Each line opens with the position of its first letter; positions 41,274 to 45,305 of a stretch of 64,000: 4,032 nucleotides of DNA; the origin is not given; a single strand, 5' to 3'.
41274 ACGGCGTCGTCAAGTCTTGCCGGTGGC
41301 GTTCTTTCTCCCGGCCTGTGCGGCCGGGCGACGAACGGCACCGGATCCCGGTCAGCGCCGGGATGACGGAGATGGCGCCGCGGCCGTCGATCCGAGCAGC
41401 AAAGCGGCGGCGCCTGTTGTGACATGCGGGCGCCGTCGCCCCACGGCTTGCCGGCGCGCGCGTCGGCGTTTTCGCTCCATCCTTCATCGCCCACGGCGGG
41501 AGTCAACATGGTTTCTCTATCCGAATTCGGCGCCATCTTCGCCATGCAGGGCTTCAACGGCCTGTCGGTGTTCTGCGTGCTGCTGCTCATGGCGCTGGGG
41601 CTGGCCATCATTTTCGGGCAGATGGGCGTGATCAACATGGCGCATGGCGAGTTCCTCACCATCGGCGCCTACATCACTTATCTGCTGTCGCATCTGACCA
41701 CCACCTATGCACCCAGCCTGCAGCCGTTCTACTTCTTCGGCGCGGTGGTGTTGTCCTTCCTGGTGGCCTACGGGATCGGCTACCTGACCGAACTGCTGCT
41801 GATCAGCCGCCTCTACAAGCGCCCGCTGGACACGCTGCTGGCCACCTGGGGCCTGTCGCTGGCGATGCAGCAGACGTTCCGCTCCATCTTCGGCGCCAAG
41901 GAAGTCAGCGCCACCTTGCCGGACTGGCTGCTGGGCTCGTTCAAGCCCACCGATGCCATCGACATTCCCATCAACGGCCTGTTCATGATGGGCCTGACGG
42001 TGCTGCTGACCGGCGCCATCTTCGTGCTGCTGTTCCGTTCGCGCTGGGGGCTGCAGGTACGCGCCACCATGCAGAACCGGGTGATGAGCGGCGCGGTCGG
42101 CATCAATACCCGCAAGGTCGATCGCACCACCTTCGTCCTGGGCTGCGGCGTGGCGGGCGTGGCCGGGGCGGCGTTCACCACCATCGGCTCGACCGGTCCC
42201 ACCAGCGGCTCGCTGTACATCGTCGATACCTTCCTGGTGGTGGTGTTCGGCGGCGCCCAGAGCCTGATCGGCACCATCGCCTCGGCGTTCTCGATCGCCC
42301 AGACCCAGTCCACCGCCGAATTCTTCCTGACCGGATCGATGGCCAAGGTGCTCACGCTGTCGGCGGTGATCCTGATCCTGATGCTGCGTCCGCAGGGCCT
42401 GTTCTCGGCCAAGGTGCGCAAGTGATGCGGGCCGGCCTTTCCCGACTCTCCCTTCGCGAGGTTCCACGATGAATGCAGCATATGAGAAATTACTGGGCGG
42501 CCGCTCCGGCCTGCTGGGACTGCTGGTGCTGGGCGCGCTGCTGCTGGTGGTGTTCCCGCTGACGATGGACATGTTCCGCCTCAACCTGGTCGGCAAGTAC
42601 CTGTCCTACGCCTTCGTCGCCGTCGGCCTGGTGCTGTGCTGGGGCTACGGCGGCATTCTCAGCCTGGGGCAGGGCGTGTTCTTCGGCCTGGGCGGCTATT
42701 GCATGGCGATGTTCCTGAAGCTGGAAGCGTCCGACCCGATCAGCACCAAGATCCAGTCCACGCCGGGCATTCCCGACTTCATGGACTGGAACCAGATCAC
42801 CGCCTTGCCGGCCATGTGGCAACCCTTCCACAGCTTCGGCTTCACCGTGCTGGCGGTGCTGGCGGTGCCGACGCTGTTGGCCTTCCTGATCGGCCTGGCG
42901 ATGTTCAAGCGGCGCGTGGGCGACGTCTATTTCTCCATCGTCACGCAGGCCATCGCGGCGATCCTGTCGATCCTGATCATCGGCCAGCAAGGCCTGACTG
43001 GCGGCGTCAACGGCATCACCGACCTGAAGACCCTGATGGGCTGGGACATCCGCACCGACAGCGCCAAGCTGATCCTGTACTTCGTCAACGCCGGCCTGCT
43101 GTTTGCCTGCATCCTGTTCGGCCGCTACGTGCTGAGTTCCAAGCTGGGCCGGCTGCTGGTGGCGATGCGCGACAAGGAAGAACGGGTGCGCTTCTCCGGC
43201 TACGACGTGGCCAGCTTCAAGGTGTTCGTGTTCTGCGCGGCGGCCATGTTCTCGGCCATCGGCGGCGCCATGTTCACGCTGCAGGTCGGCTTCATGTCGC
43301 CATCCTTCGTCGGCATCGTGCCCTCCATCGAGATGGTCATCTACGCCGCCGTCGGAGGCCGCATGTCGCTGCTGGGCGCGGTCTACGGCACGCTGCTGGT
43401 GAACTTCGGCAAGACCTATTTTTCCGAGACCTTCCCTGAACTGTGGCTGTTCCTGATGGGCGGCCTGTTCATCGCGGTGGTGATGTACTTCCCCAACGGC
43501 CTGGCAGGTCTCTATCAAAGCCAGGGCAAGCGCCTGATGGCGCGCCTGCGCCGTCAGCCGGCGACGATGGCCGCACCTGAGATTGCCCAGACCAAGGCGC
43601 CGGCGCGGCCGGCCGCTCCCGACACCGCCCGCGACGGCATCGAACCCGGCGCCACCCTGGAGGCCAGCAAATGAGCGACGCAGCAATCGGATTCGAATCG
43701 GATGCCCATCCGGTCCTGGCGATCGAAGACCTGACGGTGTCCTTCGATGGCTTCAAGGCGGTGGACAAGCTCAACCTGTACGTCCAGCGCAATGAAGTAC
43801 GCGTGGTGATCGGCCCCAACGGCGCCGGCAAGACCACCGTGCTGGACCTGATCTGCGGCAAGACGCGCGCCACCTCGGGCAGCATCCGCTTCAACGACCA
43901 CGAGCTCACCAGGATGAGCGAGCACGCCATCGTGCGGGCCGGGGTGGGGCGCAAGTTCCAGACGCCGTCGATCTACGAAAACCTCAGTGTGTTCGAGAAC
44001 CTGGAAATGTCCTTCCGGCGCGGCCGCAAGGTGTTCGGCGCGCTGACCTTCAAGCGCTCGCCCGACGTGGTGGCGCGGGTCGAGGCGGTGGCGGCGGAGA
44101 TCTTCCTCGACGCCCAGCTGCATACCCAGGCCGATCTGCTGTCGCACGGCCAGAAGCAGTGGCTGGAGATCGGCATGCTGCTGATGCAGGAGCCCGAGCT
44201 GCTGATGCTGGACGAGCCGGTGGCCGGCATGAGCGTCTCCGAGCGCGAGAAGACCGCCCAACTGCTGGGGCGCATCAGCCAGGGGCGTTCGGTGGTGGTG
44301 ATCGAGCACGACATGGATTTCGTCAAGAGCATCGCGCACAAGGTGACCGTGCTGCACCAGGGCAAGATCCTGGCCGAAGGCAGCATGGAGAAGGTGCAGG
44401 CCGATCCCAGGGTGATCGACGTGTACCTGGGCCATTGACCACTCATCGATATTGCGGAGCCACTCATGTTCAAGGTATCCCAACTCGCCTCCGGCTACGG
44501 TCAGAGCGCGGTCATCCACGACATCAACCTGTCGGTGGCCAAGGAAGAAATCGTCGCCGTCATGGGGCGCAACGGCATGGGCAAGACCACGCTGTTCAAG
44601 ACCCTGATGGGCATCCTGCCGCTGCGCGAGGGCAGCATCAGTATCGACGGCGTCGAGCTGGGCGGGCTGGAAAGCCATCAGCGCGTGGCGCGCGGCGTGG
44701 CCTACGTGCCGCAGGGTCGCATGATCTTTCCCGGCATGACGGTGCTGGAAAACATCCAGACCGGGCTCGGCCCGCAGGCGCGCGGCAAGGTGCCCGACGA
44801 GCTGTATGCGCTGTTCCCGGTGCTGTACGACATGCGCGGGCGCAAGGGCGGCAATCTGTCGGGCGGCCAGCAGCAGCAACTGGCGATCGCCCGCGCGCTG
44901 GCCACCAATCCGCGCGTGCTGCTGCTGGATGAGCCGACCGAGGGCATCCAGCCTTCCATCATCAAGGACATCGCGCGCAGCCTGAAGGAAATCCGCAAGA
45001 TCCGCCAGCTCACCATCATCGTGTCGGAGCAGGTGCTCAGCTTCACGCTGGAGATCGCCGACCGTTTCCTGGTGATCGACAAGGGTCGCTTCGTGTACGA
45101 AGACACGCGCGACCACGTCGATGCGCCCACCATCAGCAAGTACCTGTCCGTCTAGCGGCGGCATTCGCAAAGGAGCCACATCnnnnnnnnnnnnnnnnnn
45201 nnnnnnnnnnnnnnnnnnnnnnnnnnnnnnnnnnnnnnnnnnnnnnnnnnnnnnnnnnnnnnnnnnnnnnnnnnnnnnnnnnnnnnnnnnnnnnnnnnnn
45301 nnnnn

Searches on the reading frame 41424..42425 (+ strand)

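Call 19: search_protein_families(library=pfam, proteins=[window:41424-42425:+], max_evalue=1e-8)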
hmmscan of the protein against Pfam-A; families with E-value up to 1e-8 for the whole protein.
window:41424-42425:+ (333 aa): 1 family
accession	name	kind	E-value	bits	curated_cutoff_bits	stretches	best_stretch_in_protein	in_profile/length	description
PF02653.21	BPD_transp_2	-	1.8e-35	122.8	26.8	1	44-318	3-268/269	Branched-chain amino acid transport system / permease component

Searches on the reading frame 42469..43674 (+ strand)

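Call 19: search_protein_families(library=pfam, proteins=[window:42469-43674:+], max_evalue=1e-8)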
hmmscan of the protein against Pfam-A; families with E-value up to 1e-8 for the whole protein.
window:42469-43674:+ (401 aa): 1 family
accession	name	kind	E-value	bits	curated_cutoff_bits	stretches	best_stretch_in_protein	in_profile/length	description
PF02653.21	BPD_transp_2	-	5.2e-32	111.5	26.8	1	38-338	3-269/269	Branched-chain amino acid transport system / permease component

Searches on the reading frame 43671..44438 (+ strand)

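Call 19: search_protein_families(library=pfam, proteins=[window:43671-44438:+], max_evalue=1e-8)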
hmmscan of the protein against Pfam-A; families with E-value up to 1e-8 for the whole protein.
window:43671-44438:+ (255 aa): 2 families
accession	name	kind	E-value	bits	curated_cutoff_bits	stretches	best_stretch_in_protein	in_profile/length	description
PF00005.33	ABC_tran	-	2.2e-29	103.2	25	1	32-185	2-137/137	ABC transporter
PF12399.14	BCA_ABC_TP_C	-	6.4e-09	35.7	25.5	0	232-255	1-24/27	Branched-chain amino acid ATP-binding cassette transporter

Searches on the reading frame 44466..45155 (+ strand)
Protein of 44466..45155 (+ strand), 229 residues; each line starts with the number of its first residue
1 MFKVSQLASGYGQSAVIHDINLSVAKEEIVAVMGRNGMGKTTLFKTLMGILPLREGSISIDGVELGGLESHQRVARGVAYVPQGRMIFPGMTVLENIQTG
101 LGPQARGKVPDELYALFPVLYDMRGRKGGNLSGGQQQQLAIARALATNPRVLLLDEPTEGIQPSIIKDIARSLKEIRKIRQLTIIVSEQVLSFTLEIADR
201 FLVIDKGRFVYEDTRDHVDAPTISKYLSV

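Call 19: search_protein_families(library=pfam, proteins=[window:44466-45155:+], max_evalue=1e-8)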
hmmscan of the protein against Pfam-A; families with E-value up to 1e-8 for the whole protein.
window:44466-45155:+ (229 aa): 2 families
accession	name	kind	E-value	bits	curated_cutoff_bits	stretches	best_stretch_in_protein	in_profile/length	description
PF00005.33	ABC_tran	-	1.5e-32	113.5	25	1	18-158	2-136/137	ABC transporter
PF13304.12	AAA_21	-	6.1e-09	36.8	27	0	130-186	237-295/304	AAA domain, putative AbiEii toxin, Type IV TA system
